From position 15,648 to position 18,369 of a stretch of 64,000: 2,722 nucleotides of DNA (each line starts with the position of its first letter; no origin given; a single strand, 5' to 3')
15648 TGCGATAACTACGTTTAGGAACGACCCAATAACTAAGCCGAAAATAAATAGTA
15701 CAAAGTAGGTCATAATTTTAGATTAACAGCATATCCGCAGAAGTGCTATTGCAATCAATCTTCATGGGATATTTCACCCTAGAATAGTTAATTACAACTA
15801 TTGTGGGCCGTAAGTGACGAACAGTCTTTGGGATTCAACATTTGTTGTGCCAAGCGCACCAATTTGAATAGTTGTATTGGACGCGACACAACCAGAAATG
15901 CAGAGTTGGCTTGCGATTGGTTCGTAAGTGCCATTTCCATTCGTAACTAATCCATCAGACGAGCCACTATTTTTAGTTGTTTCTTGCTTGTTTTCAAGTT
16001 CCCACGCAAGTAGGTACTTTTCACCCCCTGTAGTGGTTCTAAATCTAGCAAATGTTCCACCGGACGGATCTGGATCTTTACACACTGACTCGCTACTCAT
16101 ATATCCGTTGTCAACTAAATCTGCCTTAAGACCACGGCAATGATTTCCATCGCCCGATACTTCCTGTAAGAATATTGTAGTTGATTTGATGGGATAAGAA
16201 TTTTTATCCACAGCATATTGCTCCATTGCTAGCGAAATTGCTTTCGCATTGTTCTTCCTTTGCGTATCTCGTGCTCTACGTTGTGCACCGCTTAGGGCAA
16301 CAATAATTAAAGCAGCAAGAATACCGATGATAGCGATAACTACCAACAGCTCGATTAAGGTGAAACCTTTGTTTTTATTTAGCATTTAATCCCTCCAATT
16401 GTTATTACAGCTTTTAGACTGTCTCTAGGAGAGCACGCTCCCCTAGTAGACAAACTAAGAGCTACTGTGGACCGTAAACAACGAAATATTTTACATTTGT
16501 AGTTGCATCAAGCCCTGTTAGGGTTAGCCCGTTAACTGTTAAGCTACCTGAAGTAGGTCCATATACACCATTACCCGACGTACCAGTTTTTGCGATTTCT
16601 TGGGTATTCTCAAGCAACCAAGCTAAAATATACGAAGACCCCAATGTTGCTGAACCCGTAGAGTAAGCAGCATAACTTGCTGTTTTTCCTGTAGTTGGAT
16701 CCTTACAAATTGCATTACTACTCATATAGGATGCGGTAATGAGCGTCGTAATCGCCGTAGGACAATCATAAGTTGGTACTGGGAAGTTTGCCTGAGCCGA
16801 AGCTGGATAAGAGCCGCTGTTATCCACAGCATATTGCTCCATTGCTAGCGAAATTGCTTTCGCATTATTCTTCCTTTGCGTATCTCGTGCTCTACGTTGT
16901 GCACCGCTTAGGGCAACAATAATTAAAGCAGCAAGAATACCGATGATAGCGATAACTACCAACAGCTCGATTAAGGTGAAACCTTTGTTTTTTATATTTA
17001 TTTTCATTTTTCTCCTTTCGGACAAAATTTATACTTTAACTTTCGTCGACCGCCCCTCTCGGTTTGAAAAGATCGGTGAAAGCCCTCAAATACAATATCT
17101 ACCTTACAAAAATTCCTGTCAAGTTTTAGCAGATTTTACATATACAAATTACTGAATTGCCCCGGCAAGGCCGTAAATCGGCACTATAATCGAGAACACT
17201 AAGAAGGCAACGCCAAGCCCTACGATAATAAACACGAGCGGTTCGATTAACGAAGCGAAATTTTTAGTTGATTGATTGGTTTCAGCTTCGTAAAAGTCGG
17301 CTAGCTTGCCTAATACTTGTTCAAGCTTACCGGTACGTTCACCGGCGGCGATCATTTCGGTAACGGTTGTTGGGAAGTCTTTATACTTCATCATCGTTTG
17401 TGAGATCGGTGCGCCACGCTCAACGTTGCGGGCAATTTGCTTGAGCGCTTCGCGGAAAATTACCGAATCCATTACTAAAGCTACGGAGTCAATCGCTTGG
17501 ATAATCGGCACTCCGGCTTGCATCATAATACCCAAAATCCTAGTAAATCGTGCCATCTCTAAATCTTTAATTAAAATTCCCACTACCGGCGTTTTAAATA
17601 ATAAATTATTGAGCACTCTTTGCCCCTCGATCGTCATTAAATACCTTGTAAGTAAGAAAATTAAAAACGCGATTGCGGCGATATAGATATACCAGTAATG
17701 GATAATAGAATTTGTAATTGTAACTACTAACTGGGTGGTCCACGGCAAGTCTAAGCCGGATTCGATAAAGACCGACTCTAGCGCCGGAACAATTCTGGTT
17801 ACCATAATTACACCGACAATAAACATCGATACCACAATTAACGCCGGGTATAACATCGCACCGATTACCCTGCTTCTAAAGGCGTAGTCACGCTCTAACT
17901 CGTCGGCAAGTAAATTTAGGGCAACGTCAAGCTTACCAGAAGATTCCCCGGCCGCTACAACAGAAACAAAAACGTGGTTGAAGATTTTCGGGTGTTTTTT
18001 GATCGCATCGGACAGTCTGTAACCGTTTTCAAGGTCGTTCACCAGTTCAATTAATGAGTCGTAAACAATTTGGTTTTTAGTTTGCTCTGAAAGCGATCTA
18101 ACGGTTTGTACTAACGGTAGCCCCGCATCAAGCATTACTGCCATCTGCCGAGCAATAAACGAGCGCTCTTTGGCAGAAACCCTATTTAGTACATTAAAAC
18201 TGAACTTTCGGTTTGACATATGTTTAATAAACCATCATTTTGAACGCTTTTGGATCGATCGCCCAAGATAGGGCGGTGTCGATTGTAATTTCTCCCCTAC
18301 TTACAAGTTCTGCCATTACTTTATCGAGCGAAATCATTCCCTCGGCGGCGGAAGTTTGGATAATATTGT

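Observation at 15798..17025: Tandem major-pilin paralogs with an identical 175-bp 5' region and divergent C-terminal domains, separated by a hairpin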

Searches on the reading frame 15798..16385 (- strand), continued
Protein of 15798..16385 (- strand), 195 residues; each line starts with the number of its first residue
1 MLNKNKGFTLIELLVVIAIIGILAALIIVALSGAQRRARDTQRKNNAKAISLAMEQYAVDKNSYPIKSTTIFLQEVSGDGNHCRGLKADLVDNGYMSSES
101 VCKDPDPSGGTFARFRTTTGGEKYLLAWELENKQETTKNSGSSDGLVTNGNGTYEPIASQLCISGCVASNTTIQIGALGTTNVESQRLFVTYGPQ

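Call 64: fold_search(model_id=the predicted structure, library=pdb)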
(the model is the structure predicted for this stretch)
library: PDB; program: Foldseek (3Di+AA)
matches with E <= 10: 299; with E <= 0.001: 0
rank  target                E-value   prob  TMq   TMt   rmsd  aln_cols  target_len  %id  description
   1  3s0t_A                1.1e-02  0.91  0.40  0.43   9.9       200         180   10  Crystal structure of the CofA Type IV pilin subunit from enterotoxigenic E. coli (released 2012-04-11)
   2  1ay2_A                3.4e-02  0.93  0.34  0.41  11.3       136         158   23  STRUCTURE OF THE FIBER-FORMING PROTEIN PILIN AT 2.6 ANGSTROMS RESOLUTION (released 1998-04-29)
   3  3s0t_B                4.4e-02  0.75  0.41  0.43   9.2       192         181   11  Crystal structure of the CofA Type IV pilin subunit from enterotoxigenic E. coli (released 2012-04-11)
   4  1oqv_A                1.5e-01  0.89  0.33  0.37   3.5        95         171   17  Structure of TcpA, the Type IV pilin subunit from the toxin co-regulated pilus of Vibrio cholerae classical biotype (released 2003-06-03)
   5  8tm1_A                6.1e-01  0.02  0.10  0.11  12.2       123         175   13  Antibody N3-1 bound to RBDs in the up and down conformations (released 2024-01-17)
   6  1t92_A                6.9e-01  0.33  0.28  0.48   7.8        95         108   14  Crystal structure of N-terminal truncated pseudopilin PulG (released 2004-10-05)
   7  7nf7_A                6.9e-01  0.08  0.14  0.06  10.4        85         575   10  Ovine rBAT ectodomain homodimer, asymmetric unit (released 2022-01-19)
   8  8ids_A                6.9e-01  0.03  0.12  0.06  12.3       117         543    8  Crystal structure of Bacillus sp. AHU2216 GH13_31 Alpha-glucosidase E256Q/N258P in complex with maltotriose (released 2023-05-03)
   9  8ibk_A                7.4e-01  0.02  0.10  0.05  13.1       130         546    8  Crystal structure of Bacillus sp. AHU2216 GH13_31 Alpha-glucosidase E256Q/N258G in complex with maltotriose (released 2023-05-03)
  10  7zgm                  8.4e-01  0.02  0.12  0.05  13.4       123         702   10  Plant N-glycan specific alpha-1,3-mannosidase (released 2022-09-07)
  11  5zcb                  8.4e-01  0.01  0.10  0.05  13.8       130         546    8  Crystal structure of Alpha-glucosidase (released 2018-12-26)
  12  8vif_R                8.4e-01  0.01  0.08  0.09  12.6       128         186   11  SARS-CoV-2 spike omicron (BA.1) ectodomain trimer in complex with SC27 Fab, local refinement (released 2024-07-24)
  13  6e8a_B                9.5e-01  0.06  0.17  0.22  10.6       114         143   19  Crystal structure of DcrB from Salmonella enterica at 1.92 Angstroms resolution (released 2018-10-31)
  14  5xqi_B                9.5e-01  0.02  0.13  0.11  15.9       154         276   15  Crystal structure of full-length human Rogdi (released 2017-07-12)
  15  1i7p                  1.1e+00  0.05  0.13  0.10  10.1        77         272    6  CRYSTAL STRUCTURE OF RAT B5R IN COMPLEX WITH FAD (released 2001-12-12)
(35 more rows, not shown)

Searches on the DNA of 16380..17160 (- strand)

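Call 38: search_rna_families(source=window, start=16380, end=17160, threshold=evalue, max_evalue=10)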
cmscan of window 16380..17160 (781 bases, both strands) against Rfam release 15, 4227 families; matches with E-value up to 10: 5.
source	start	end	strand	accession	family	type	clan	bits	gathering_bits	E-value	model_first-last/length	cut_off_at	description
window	16658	16729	+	RF02900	AaHKsRNA82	Gene; sRNA;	-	21.6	51.4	1.3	1-81/81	no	Aggregatibacter sRNA 82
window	16971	17019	-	RF01666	rox2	Cis-reg;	-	18.2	55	3.9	1-71/71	no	Drosophila rox2 ncRNA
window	16976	17096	-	RF02157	NPPA-AS1_2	Gene; lncRNA;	-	16.9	60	4.7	1-150/150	no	NPPA antisense RNA 1 conserved region 2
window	17002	17082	-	RF02132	HOXB13-AS1_1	Gene; lncRNA;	-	13.3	60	3.1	1-136/136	no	HOXB13 antisense RNA 1 conserved region 1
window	16917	16997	+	RF00571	SNORD65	Gene; snRNA; snoRNA; CD-box;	CL00057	12.8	41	8.1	1-73/73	no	Small nucleolar RNA SNORD65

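Call 86: build_rna_model(alignment_id=A7, structure=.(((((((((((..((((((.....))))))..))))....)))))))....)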
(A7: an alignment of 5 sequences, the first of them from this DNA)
Model R1 built from alignment A7 (5 sequences, 52 columns); structure: as given.
model positions 51; base pairs 17; branch points 0; effective number of sequences 5; information 1.038 bits per position. Calibrated on 0.2 Mb of random sequence (short: E-values are rough).
structure used (alignment columns):
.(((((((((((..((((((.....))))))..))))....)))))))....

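Call 87: search_with_rna_model(model_id=R1, sources=[window, L001, L002, L003, L004, L005, L006, L007, L008, L009, L010, L012, L013, L021, L032, L033, L034, L035, L036, L038, L041, L053, L054, L055, L059, L061, L062], max_evalue=1, make_alignment=true)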
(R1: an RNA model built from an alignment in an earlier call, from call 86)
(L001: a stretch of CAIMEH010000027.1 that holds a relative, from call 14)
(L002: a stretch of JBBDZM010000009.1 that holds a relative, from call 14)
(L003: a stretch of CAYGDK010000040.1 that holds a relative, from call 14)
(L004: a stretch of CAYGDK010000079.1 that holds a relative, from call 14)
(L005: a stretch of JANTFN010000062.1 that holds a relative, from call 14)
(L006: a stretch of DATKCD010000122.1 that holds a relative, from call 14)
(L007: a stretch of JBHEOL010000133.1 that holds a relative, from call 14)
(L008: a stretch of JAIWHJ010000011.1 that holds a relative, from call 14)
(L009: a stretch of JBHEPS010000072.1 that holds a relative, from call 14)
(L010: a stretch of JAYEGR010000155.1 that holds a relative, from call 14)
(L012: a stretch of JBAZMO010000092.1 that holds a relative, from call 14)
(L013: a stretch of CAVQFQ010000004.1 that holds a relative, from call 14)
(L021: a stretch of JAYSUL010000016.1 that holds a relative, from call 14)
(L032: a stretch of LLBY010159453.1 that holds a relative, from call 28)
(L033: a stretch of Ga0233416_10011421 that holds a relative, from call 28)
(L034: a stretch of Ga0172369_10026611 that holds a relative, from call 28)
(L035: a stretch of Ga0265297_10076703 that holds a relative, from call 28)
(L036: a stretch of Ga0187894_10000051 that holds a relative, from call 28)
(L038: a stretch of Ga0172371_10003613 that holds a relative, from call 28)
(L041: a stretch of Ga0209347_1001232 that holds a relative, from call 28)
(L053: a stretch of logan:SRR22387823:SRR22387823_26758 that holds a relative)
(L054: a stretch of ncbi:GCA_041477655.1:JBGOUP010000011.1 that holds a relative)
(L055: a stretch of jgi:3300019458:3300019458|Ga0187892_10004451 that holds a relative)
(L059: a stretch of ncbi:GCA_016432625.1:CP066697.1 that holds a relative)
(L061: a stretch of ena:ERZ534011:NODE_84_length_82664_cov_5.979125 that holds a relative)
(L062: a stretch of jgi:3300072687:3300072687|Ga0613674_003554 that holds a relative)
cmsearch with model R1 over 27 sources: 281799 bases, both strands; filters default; matches with E-value up to 1: 11.
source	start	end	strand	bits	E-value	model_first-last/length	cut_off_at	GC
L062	3425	3476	+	71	1.6e-19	1-51/51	no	0.52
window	17034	17085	-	70.7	2e-19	1-51/51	no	0.52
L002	8192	8241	+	64.8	1.6e-17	1-51/51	no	0.52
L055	3848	3898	+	61.9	1.3e-16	1-51/51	no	0.55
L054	3215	3260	+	53.8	5.2e-14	1-51/51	no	0.61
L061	3348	3437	+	39.5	2e-09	1-51/51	no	0.5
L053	4718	4808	+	35.8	2.9e-08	1-51/51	no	0.57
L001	8119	8183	+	30.1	1.9e-06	1-51/51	no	0.46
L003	1576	1618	+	27.7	1.1e-05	1-51/51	no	0.51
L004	1577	1619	+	27.7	1.1e-05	1-51/51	no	0.51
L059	3381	3420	+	27.3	1.5e-05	1-51/51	no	0.57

Alignment A8: 11 matches aligned to the model, 99 columns, each read 5' to 3' on its own strand. Consensus structure (alignment columns), stored with it:
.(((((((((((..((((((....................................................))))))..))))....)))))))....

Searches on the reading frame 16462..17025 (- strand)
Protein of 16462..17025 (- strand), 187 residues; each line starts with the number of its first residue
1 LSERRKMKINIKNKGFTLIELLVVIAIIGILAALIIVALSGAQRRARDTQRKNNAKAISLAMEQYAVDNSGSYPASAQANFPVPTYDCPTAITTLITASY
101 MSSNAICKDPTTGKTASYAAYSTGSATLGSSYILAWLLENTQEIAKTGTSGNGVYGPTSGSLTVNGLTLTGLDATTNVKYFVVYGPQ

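Call 8: search_protein_families(library=pfam, proteins=[window:16462-17007:-], max_evalue=0.01)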
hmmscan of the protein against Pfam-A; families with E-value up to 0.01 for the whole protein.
window:16462-17007:- (181 aa): 1 family
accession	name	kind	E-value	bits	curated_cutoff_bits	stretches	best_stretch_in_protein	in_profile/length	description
PF07963.17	N_methyl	-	8.3e-10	38.3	21.2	1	6-29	3-26/27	Prokaryotic N-terminal methylation motif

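Call 19: find_encoding_contigs(protein=window:16462-17007:-, flank=6000, max_places=10)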
Protein window:16462-17007:- (181 aa): no gene with exactly this product is on record in the collection.

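Call 21: find_encoding_contigs(protein=window:16462-17025:-, flank=6000, max_places=10)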
Protein window:16462-17025:- (187 aa): no gene with exactly this product is on record in the collection.

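Call 62: predict_structure(alignment_id=A4)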
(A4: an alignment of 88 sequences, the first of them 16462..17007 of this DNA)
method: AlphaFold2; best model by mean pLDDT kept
length: 181 residues; sequences in the alignment: 88
mean_pLDDT: 88.5   pTM: 0.81
mean pLDDT of the five models: 88.5, 88.1, 88.1, 87.4, 87.3
residues with pLDDT >= 90: 121; 70-90: 41; 50-70: 19; < 50: 0
segments of 3 or more residues with pLDDT < 50: none
pLDDT, mean of each block of 10 residues (from residue 1): 70 94 97 95 95 95 93 60 86 91 79 84 89 94 94 93 91 94 75
secondary structure, 60 per line:
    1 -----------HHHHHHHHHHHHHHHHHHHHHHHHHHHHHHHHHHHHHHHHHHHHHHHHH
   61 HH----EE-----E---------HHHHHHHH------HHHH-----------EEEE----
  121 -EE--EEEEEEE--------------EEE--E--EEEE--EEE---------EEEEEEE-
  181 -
elements in order: H12-62 H84-91 H98-101 E113-116 E126-132 E147-149 E155-158 E161-163 E173-179

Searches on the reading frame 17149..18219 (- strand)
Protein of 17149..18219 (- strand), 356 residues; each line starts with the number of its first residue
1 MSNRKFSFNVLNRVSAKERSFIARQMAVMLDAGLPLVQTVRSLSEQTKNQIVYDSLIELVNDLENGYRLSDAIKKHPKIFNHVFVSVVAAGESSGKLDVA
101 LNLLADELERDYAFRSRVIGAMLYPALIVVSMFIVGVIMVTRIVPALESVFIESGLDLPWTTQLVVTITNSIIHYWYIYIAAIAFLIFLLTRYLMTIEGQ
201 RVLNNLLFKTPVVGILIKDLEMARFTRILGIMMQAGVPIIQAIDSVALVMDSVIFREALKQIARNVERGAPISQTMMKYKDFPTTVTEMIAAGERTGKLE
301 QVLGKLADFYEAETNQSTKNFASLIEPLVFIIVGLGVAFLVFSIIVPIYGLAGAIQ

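Call 8: search_protein_families(library=pfam, proteins=[window:17149-18219:-], max_evalue=0.01)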
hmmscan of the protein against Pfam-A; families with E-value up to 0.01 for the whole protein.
window:17149-18219:- (356 aa): 1 family
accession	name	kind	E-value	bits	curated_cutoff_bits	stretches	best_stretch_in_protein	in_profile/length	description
PF00482.28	T2SSF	-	3.8e-59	198.6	25.2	2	225-347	1-125/125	Type II secretion system (T2SS), protein F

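Call 14: find_related_loci(query=window:17149-18219:-, collection=genome_contigs, flank=7000)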
Query window:17149-18219:- (356 aa) in genome_contigs; peptide patterns used: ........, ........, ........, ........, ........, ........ (x = any residue, [..] = any of these).
110 stretches matched a pattern; 31 encode a relative of the query (tblastn E <= 1e-3); 31 distinct loci.
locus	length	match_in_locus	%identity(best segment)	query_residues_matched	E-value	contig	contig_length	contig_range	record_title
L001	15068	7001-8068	71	1-356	2e-168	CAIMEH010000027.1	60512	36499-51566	uncultured Candidatus Berkelbacteria bacterium isolate AlinenLipids_bin-6077 genome assembly, contig: bin-6077:27/34, wh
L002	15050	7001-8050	69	6-354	2e-168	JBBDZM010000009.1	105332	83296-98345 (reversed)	MAG: Patescibacteria group bacterium isolate LejiaD_49_69 Lejia_D_394_length_105332_cov_44, whole genome shotgun sequenc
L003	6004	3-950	62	41-356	4e-133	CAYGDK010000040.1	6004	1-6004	MAG TPA_asm: uncultured Candidatus Saccharibacteria bacterium isolate ERP113451_co1_246 genome assembly, contig: NODE_17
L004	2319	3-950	60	41-356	4e-140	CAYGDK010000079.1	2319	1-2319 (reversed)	MAG TPA_asm: uncultured Candidatus Saccharibacteria bacterium isolate ERP113451_co1_246 genome assembly, contig: NODE_82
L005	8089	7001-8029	39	13-355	2e-75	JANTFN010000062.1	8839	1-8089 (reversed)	MAG: Thermodesulfobacteriota bacterium isolate bin100116 c_000000009142, whole genome shotgun sequence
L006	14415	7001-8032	36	12-355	1e-74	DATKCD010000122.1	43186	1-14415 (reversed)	MAG TPA_asm: Thermoanaerobaculia bacterium isolate SMAG_U14437 k141_1488167, whole genome shotgun sequence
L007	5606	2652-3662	35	24-355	1e-72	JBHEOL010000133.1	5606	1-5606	MAG: Thermoanaerobaculia bacterium isolate S6_bin.32.orig S6_k141_1677618, whole genome shotgun sequence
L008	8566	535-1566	36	13-356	8e-73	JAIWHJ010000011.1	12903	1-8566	MAG: Promethearchaeota archaeon isolate JL_US_07_7 NODE_764_length_12903_cov_0.362868, whole genome shotgun sequence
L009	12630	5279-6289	35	24-355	3e-72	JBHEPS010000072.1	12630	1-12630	MAG: Thermoanaerobaculia bacterium isolate S6_bin.91.strict S6_NODE_72, whole genome shotgun sequence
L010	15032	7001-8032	36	13-356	2e-72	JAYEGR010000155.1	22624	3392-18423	MAG: Thermodesulfobacteriota bacterium isolate MAG241 MAG241_155, whole genome shotgun sequence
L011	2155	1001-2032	36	13-356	1e-73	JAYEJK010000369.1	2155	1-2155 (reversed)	MAG: Thermodesulfobacteriota bacterium isolate MAG165 MAG165_369, whole genome shotgun sequence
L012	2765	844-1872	34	12-354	9e-72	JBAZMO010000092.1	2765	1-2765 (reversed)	MAG: Patescibacteria group bacterium isolate SO_2017_LW4_45 scaffold_78151_c1_LW137-91_2017, whole genome shotgun sequen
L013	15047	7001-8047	34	5-355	1e-69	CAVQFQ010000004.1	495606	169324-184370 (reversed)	MAG: uncultured delta proteobacterium isolate MFD05942.bin.2.34 genome assembly, contig: contig_1358, whole genome shotg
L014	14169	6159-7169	32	12-348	1e-68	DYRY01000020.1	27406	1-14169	MAG TPA_asm: Anaeromyxobacter dehalogenans isolate SulCav_PC08_3_29_11 SulCav_PC08-3_977_length_27406_cov_6.910241, whol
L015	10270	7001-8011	32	12-348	4e-67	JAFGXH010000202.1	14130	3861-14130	MAG: bacterium isolate ZodW_Metabat.349 k87_12944649, whole genome shotgun sequence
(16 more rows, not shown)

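Call 28: find_related_loci(query=window:17149-18219:-, collection=metagenome_contigs, flank=4000)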
Query window:17149-18219:- (356 aa) in metagenome_contigs; peptide patterns used: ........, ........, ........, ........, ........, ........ (x = any residue, [..] = any of these).
185 stretches matched a pattern; 21 encode a relative of the query (tblastn E <= 1e-3); 21 distinct loci.
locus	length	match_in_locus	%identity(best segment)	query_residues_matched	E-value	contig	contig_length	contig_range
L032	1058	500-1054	71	7-347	2e-93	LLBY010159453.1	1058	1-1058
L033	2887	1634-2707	36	1-355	3e-74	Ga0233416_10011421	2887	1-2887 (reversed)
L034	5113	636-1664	35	11-353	2e-73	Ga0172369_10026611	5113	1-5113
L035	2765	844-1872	34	12-354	3e-72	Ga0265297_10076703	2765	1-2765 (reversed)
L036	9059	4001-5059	35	3-349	7e-71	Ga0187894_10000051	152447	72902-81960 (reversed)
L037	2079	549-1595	34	7-355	2e-72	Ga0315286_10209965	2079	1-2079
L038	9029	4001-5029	33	12-354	3e-70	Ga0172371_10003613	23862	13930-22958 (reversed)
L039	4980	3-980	37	30-355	4e-69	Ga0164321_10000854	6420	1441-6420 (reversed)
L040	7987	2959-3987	36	13-355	1e-68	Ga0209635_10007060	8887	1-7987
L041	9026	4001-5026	35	14-355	2e-73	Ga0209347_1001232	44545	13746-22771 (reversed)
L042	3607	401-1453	34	2-351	4e-67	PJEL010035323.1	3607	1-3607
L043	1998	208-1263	33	4-351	1e-66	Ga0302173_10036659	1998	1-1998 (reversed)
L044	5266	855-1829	35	13-355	3e-63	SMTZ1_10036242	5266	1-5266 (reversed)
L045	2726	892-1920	33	14-356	2e-63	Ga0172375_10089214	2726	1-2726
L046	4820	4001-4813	35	7-347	1e-52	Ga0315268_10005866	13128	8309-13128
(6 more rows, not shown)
